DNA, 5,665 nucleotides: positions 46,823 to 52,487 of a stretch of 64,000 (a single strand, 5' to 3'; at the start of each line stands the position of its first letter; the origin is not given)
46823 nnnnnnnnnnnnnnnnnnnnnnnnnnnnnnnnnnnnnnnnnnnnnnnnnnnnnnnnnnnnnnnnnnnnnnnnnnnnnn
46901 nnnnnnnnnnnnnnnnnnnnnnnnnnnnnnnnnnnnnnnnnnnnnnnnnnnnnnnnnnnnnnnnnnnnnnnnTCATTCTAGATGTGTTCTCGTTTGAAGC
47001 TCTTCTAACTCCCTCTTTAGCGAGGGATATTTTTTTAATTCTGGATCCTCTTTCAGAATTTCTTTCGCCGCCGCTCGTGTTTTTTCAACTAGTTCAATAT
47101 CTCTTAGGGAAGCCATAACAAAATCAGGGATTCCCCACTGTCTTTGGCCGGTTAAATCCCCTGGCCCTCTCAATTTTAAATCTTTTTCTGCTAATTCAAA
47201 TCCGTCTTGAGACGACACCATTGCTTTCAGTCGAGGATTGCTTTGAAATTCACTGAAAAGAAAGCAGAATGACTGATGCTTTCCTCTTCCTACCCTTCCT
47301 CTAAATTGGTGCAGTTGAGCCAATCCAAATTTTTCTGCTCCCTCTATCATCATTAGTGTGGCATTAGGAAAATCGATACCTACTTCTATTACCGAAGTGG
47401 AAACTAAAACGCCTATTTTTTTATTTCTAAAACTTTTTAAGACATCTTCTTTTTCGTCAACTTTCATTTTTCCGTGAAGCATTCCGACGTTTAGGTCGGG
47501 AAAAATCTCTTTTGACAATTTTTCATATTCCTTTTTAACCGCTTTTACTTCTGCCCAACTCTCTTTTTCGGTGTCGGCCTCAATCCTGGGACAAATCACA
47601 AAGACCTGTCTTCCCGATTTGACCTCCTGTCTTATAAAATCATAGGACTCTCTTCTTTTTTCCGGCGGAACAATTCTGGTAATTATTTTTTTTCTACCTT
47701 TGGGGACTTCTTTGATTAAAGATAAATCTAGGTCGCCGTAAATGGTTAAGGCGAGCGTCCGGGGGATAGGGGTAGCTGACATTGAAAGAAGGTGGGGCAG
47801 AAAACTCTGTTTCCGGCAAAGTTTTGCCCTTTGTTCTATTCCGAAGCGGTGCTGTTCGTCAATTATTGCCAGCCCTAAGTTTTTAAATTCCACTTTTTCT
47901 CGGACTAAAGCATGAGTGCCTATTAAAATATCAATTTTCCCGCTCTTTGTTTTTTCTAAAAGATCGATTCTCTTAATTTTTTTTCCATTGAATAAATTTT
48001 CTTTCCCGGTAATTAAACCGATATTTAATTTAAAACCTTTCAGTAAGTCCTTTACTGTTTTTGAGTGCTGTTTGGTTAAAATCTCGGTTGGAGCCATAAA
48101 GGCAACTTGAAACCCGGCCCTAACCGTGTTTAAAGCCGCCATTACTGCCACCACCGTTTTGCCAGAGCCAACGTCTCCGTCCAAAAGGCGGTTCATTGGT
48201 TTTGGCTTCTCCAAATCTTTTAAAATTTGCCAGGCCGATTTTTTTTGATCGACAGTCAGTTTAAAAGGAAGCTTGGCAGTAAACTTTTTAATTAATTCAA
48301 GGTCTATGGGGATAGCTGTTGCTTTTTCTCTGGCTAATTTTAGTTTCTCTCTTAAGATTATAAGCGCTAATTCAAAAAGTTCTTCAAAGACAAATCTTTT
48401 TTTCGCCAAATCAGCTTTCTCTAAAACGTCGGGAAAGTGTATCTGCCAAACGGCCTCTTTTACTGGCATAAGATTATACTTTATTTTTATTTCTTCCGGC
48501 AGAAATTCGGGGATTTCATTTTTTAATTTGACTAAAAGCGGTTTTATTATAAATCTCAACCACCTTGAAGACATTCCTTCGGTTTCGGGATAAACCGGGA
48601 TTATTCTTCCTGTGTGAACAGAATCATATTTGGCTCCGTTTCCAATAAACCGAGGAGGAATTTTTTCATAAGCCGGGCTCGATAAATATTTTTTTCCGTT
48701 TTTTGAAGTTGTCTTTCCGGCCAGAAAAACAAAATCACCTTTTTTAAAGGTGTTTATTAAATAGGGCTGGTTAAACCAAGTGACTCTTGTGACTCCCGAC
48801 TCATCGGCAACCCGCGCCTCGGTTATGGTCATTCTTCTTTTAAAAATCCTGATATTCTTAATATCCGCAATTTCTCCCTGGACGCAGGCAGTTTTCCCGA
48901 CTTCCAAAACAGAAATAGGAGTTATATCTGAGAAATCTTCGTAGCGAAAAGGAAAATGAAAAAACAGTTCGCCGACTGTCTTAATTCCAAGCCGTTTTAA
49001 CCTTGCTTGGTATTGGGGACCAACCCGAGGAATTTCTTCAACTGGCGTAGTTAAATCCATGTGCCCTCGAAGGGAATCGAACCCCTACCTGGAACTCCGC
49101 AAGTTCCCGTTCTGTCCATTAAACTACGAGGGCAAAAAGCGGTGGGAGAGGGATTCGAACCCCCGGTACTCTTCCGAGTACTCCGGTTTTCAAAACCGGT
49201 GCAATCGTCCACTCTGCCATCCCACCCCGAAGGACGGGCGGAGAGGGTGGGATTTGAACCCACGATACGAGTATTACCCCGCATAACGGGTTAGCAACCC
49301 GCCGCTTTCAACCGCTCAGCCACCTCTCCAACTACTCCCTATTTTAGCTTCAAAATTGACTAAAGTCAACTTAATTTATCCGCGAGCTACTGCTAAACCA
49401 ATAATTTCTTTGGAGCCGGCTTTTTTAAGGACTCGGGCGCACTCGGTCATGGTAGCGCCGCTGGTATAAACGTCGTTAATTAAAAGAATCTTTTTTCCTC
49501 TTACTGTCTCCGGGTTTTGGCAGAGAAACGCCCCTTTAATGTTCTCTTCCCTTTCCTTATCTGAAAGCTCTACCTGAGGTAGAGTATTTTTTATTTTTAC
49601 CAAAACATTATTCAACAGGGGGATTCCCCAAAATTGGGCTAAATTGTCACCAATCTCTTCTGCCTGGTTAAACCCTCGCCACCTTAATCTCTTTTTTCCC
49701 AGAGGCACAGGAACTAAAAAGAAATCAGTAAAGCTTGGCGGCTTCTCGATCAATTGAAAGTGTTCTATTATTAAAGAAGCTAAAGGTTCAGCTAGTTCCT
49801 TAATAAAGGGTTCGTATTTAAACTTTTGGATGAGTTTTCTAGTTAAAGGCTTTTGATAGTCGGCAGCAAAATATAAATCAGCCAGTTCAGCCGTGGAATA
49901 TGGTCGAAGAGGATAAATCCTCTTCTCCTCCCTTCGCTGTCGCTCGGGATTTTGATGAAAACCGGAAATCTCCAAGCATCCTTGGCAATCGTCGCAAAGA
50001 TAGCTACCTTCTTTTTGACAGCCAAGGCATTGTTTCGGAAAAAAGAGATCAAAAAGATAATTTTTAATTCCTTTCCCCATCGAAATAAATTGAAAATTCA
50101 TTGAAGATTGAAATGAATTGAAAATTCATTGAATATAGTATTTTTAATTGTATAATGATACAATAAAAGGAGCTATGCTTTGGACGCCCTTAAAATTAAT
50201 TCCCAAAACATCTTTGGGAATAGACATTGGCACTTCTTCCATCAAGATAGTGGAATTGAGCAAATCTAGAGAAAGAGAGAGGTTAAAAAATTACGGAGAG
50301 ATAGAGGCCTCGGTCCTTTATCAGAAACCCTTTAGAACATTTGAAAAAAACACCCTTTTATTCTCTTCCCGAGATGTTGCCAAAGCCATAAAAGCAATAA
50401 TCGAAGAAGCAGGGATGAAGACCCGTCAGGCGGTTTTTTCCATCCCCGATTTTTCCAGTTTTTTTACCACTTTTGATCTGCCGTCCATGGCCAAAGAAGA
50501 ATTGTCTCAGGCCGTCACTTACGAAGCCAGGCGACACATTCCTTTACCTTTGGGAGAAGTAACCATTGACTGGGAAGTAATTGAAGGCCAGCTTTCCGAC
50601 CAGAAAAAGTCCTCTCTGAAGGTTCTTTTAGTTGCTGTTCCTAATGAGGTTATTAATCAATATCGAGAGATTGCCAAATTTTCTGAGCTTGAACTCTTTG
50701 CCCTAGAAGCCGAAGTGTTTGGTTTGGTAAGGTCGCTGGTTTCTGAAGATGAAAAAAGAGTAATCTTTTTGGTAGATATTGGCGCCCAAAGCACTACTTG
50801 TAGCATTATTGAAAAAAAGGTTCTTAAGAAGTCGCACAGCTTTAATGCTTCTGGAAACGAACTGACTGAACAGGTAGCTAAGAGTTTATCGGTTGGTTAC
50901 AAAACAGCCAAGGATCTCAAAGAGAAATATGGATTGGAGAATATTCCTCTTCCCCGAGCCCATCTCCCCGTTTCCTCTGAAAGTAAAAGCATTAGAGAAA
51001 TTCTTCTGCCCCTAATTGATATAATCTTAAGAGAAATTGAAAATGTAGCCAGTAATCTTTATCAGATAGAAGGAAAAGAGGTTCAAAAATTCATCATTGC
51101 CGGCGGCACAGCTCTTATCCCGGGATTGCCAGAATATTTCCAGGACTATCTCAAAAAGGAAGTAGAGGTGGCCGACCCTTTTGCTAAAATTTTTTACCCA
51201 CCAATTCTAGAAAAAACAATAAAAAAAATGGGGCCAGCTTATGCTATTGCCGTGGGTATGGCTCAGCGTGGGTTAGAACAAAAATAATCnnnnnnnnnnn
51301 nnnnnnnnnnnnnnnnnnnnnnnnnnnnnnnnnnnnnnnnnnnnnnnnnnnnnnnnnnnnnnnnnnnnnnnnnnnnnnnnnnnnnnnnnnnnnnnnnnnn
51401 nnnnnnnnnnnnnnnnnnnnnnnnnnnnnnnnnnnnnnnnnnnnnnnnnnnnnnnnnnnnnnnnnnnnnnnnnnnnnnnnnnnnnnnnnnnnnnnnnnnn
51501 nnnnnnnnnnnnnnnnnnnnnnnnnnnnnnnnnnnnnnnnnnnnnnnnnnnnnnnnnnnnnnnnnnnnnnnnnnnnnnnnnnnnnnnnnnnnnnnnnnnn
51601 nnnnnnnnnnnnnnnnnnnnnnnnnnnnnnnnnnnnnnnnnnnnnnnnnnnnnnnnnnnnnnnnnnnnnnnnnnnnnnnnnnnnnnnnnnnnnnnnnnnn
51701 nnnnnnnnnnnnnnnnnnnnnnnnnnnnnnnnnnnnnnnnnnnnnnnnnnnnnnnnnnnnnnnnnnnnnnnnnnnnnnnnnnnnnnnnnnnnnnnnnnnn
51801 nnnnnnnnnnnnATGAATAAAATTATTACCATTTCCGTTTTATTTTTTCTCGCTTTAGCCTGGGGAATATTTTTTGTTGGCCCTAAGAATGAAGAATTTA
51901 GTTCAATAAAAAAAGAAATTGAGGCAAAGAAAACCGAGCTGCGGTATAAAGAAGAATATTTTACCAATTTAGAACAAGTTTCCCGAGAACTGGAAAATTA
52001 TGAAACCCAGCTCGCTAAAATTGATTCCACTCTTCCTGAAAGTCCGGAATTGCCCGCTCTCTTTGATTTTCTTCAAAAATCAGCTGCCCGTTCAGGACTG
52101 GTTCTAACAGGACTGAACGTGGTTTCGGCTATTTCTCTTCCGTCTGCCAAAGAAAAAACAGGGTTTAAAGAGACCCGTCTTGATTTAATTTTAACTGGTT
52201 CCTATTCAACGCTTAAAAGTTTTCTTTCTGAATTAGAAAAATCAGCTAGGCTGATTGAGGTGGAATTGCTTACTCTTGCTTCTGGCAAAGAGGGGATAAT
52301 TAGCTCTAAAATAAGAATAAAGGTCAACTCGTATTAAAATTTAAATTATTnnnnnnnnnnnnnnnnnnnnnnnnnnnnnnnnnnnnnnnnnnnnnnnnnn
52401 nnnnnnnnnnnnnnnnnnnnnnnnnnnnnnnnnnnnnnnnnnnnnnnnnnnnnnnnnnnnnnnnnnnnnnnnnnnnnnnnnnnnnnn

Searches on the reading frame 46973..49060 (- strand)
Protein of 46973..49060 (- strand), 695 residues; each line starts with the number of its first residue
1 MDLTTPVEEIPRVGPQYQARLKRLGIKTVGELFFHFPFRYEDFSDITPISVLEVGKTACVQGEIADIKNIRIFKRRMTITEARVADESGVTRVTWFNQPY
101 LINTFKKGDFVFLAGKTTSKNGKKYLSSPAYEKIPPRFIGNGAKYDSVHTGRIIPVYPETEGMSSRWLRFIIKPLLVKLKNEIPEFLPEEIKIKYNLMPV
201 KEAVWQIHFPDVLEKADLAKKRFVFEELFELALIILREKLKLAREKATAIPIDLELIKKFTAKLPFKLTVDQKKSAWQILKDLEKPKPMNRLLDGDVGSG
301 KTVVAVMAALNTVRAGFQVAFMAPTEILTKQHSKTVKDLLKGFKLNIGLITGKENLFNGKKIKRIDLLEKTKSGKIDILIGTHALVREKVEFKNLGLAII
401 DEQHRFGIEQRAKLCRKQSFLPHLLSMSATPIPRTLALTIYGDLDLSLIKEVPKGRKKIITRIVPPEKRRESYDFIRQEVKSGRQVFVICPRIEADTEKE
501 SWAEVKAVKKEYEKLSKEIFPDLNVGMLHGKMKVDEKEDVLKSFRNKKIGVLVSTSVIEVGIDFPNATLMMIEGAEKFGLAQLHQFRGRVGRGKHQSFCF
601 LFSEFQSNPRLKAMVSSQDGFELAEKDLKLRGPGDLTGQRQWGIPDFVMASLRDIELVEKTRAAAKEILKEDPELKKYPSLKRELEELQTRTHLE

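Call 57: search_protein_families(library=pfam, proteins=[window:46973-49060:-], max_evalue=0.00001)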
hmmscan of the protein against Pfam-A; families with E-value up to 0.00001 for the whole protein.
window:46973-49060:- (695 aa): 5 families
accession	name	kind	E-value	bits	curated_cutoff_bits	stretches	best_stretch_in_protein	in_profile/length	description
PF17191.10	RecG_wedge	-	9e-23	81.1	23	1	10-173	5-156/162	RecG wedge domain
PF00271.37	Helicase_C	-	2.1e-22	79.9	23.5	1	474-593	8-109/110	Helicase conserved C-terminal domain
PF00270.35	DEAD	-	1.6e-21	77.2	26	1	289-436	15-164/167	DEAD/DEAH box helicase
PF19833.4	RecG_dom3_C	-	7.8e-13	48.7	26.8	1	618-690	2-78/87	ATP-dependent DNA helicase RecG, domain 3, C-terminal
PF04851.21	ResIII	-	9.1e-12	45.6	22.5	1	270-431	6-162/164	Type III restriction enzyme, res subunit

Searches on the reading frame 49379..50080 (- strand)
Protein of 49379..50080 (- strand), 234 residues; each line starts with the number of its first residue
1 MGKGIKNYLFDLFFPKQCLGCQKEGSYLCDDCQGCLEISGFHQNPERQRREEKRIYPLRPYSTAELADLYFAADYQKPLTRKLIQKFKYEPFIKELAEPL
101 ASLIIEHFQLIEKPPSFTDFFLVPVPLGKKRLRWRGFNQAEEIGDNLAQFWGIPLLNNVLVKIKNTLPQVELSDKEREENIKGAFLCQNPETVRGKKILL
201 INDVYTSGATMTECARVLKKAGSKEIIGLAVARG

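Call 26: find_homologous_proteins(query=window:49379-50080:-, max_evalue=1e-10)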
Query seq(234 aa) (234 aa): 2246 proteins with E <= 1e-10 among 2537 candidates; the best 120 are listed.
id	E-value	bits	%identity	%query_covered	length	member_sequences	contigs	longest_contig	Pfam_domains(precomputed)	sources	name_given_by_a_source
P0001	7.2e-156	535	100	100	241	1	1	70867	PF00156.34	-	-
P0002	3.3e-95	336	65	100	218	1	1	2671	PF18912.7,PF00156.34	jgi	-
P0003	4.5e-95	336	65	100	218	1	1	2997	PF18912.7,PF00156.34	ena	-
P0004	1.6e-94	334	64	100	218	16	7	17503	PF18912.7,PF00156.34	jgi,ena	-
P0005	4.1e-94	333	62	100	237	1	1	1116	PF00156.34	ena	-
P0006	9.6e-92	325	57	100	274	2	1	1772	PF18912.7,PF00156.34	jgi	-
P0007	4.1e-91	323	63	100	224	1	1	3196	PF00156.34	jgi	-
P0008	1.0e-90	321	63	100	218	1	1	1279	PF00156.34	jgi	-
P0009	1.1e-90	321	63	100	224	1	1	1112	PF00156.34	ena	-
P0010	1.1e-89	318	63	100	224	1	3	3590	PF00156.34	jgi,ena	-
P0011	2.6e-89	317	62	100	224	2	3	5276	PF14681.13,PF00156.34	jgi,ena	-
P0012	5.8e-89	316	63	100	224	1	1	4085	PF00156.34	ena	-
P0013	6.2e-89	316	62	98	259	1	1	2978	PF00156.34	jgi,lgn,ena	-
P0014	6.6e-89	315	63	100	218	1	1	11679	PF14681.13,PF00156.34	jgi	-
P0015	1.6e-88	314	59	100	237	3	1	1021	PF00156.34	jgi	jgi:ComF family protein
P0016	2.4e-88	314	61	100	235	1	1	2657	PF18912.7,PF00156.34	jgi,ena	-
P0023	1.3e-86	308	51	98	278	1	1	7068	PF00156.34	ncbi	-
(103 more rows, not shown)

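Call 29: find_encoding_contigs(protein=P0001, flank=10000, max_places=4)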
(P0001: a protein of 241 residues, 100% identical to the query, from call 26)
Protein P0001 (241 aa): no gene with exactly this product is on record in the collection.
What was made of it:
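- Tried and rejected: The exact-protein look-up returned nothing on record (call 29).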

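Call 30: find_related_loci(query=A4, collection=genome_contigs, flank=10000)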
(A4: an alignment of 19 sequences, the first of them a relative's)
Query A4 (241 aa) in genome_contigs; peptide patterns used: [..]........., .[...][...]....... (x = any residue, [..] = any of these).
266 stretches matched a pattern; 176 encode a relative of the query (tblastn E <= 1e-3); the best 80 are kept; 80 distinct loci.
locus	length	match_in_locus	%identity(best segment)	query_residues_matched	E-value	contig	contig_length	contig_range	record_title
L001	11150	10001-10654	65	8-241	5e-103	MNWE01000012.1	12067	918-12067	MAG: Parcubacteria group bacterium CG1_02_39_15 cg1_0.2_scaffold_5135_c, whole genome shotgun sequence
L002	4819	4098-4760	63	5-241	8e-98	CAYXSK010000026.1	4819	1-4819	MAG TPA_asm: uncultured Candidatus Saccharibacteria bacterium isolate binchicken_co387_6 genome assembly, contig: NODE_2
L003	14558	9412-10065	63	8-241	5e-96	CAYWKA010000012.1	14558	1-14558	MAG TPA_asm: uncultured Candidatus Saccharibacteria bacterium isolate binchicken_co34_241 genome assembly, contig: NODE_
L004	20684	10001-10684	54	2-240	2e-87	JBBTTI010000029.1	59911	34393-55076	MAG: Patescibacteria group bacterium isolate H14-bin043_1 H14_bin043_1_000000000029, whole genome shotgun sequence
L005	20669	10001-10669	55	7-241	2e-86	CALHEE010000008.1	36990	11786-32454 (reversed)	MAG: Candidatus Pacebacteria bacterium isolate S1_Bin_METABAT__198_1 genome assembly, contig: c_000001160680, whole geno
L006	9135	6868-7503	57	13-240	4e-86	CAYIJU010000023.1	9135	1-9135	MAG TPA_asm: uncultured Candidatus Saccharibacteria bacterium isolate ERP119705_co20_288 genome assembly, contig: NODE_9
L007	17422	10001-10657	56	7-241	3e-86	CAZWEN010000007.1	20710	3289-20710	MAG TPA_asm: uncultured Candidatus Saccharibacteria bacterium isolate binchicken_co211_311 genome assembly, contig: NODE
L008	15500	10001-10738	53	8-241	4e-86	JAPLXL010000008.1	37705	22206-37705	MAG: Candidatus Nealsonbacteria bacterium isolate LacPavin_0920_SED4_MAG_36_17 LacPavin_0920_SED4_scaffold_4247, whole g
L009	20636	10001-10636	57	13-240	9e-86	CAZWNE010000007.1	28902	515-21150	MAG TPA_asm: uncultured Candidatus Saccharibacteria bacterium isolate binchicken_co38_1285 genome assembly, contig: NODE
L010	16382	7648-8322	56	13-241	1e-84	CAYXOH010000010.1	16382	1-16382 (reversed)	MAG TPA_asm: uncultured Candidatus Saccharibacteria bacterium isolate binchicken_co34_540 genome assembly, contig: NODE_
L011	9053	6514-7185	57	7-241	1e-84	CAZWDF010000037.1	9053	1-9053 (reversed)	MAG TPA_asm: uncultured Candidatus Saccharibacteria bacterium isolate binchicken_co283_202 genome assembly, contig: NODE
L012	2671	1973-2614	57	12-241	5e-86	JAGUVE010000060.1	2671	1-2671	MAG: Parcubacteria group bacterium isolate DeMMO5_22 c_000000010788, whole genome shotgun sequence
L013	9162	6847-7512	54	7-241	2e-83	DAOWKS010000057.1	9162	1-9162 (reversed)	MAG TPA_asm: bacterium isolate CSMAG_2101 CSMAG_2101_k141_224444_length_9162_cov_98.0534, whole genome shotgun sequence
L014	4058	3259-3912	58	12-241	5e-83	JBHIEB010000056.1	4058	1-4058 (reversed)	MAG: Candidatus Paceibacterales bacterium isolate b3.sp2_bin.52 NODE_10867_length_4058_cov_4.809143, whole genome shotgu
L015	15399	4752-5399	55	13-240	1e-82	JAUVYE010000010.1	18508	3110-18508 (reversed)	MAG: bacterium isolate CSMAG_1234 CSMAG_1234_k141_2066590_length_18508_cov_10.0000, whole genome shotgun sequence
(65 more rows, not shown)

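Call 69: find_encoding_contigs(protein=P0016, flank=3000, max_places=1)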
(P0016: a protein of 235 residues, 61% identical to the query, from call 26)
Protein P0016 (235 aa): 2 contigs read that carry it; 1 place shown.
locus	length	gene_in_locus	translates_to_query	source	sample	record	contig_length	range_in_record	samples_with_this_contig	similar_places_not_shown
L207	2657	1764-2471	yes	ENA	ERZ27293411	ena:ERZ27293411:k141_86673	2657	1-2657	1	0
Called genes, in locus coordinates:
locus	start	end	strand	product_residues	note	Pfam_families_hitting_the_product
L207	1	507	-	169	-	?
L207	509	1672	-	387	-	PF11104:PilM_2, PF14450:FtsA, PF11104:PilM_2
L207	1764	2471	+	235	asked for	PF18912:DZR_2 (weak), PF00156:Pribosyltran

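Call 70: find_encoding_contigs(protein=P0023, flank=4000, max_places=1)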
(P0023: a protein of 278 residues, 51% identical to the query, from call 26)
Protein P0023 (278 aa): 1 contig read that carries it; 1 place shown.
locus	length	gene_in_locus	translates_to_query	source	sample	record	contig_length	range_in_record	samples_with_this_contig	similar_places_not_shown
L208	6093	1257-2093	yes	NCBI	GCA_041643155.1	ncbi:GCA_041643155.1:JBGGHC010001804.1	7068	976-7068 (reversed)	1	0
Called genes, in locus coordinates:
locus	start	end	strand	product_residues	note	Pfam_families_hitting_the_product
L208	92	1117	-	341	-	PF11104:PilM_2, PF06723:MreB_Mbl (faint), PF14450:FtsA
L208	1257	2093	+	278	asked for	PF00156:Pribosyltran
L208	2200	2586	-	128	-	PF01844:HNH (weak), PF13392:HNH_3 (weak)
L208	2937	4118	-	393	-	PF07690:MFS_1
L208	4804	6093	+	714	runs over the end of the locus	PF17191:RecG_wedge, PF01336:tRNA_anti-codon (weak), PF04851:ResIII, PF00270:DEAD, PF22590:Cas3-like_C_2 (faint), PF00271:Helicase_C, PF19833:RecG_dom3_C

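Call 71: find_encoding_contigs(protein=P0006, flank=3000, max_places=1)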
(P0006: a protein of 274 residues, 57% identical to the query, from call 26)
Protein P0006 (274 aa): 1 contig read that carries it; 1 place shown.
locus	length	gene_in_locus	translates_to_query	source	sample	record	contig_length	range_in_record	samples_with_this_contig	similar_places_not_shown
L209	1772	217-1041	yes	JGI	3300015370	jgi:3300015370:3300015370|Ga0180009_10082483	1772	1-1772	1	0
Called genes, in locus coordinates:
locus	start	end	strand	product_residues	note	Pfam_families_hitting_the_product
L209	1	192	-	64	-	?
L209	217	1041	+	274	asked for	PF18912:DZR_2 (weak), PF00156:Pribosyltran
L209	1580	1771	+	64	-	?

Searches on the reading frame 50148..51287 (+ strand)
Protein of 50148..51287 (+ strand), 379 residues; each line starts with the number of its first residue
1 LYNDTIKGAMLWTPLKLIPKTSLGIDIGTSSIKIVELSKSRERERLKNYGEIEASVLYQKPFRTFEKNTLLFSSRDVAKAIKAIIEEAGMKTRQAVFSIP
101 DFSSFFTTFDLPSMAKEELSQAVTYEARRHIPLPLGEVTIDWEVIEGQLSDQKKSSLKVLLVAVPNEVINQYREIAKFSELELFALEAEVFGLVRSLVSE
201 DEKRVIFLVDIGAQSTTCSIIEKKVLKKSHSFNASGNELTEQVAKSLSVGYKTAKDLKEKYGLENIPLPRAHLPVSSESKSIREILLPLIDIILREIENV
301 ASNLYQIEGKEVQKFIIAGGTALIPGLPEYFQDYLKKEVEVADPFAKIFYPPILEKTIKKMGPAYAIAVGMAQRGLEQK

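Call 57: search_protein_families(library=pfam, proteins=[window:50148-51287:+], max_evalue=0.00001)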
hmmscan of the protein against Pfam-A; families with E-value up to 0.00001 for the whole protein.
window:50148-51287:+ (379 aa): 3 families
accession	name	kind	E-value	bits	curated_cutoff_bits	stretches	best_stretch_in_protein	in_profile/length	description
PF11104.14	PilM_2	-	2.1e-36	126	27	1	24-374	1-338/340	Type IV pilus assembly protein PilM;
PF14450.12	FtsA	-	1.1e-14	55.3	31.8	1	208-370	2-127/127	Cell division protein FtsA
PF06723.19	MreB_Mbl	-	2e-06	27.3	27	0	206-343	147-305/327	MreB/Mbl protein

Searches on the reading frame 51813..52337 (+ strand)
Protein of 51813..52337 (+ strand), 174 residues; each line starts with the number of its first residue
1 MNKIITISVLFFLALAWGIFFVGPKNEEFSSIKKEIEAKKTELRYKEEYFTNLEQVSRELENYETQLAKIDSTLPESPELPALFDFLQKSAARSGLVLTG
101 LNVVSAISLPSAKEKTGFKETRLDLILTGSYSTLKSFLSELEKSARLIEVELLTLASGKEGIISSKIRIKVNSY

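Call 57: search_protein_families(library=pfam, proteins=[window:51813-52337:+], max_evalue=0.00001)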
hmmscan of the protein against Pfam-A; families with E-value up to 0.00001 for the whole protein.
window:51813-52337:+ (174 aa): 1 family
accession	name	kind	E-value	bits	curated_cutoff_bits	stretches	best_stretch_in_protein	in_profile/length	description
PF04350.18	PilO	-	7.9e-13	49.2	22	1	32-168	4-137/145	Pilus assembly protein, PilO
